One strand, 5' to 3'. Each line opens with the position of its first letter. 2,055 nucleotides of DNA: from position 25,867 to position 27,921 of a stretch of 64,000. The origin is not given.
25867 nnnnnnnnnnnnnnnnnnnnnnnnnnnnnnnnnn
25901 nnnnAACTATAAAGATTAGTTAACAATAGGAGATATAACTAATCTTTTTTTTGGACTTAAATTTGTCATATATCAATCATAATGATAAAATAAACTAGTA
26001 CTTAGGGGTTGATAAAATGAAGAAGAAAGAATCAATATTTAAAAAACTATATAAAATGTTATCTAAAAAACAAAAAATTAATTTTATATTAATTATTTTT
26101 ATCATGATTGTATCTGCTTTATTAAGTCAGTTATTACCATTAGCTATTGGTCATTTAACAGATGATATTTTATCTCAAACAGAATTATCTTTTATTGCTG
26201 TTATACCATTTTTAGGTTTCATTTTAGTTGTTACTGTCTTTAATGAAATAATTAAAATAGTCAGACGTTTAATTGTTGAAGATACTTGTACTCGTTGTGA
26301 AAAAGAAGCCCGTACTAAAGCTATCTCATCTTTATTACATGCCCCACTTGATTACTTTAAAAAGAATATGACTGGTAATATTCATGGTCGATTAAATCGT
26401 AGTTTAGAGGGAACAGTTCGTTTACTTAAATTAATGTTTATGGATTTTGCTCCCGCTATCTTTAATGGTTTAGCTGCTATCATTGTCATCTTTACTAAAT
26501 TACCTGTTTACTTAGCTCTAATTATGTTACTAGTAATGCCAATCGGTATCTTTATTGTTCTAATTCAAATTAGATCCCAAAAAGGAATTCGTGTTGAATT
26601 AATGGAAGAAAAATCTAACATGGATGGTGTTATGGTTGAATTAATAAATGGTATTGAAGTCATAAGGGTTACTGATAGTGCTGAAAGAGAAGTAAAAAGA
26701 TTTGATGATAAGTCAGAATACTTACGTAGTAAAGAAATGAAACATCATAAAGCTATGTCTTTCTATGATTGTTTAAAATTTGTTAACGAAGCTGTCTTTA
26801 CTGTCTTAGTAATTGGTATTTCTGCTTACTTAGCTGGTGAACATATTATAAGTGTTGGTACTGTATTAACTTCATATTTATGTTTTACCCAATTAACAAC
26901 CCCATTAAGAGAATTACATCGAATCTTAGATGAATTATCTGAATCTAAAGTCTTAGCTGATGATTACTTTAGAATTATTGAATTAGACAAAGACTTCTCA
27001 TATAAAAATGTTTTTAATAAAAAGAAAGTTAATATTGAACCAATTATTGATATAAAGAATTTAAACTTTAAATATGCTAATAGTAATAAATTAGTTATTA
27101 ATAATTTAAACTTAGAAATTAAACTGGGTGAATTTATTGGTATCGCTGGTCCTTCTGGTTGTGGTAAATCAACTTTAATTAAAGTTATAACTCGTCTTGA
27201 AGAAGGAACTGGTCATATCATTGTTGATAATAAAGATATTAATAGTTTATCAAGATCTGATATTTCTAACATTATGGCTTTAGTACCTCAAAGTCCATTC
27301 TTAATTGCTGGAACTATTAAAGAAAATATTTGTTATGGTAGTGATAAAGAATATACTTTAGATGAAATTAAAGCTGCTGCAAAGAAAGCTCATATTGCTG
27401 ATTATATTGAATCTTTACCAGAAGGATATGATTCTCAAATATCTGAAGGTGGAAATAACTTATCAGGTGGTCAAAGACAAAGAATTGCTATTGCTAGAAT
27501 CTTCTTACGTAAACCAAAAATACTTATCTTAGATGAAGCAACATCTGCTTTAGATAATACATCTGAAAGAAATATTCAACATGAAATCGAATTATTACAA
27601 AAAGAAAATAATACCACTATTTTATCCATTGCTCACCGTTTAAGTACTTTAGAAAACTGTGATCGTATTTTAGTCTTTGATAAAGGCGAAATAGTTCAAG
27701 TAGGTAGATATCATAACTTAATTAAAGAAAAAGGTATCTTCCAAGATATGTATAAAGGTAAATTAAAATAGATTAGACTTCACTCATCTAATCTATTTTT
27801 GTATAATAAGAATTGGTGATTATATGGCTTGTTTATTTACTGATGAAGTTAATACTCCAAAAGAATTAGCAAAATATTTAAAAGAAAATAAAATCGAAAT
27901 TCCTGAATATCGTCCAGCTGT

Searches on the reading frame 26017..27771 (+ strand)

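Call 110: search_protein_families(library=pfam, proteins=[window:26017-27771:+], max_evalue=0.00001)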
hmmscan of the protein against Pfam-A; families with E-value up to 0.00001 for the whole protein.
window:26017-27771:+ (584 aa): 3 families
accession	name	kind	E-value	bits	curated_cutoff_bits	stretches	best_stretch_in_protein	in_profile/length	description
PF00664.28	ABC_membrane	-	2.8e-34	119.5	28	1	23-297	1-274/274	ABC transporter transmembrane region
PF00005.33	ABC_tran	-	8.8e-32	111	25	1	362-510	2-137/137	ABC transporter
PF02463.25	SMC_N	-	2.8e-07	30.6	40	1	372-552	25-209/220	RecF/RecN/SMC N terminal domain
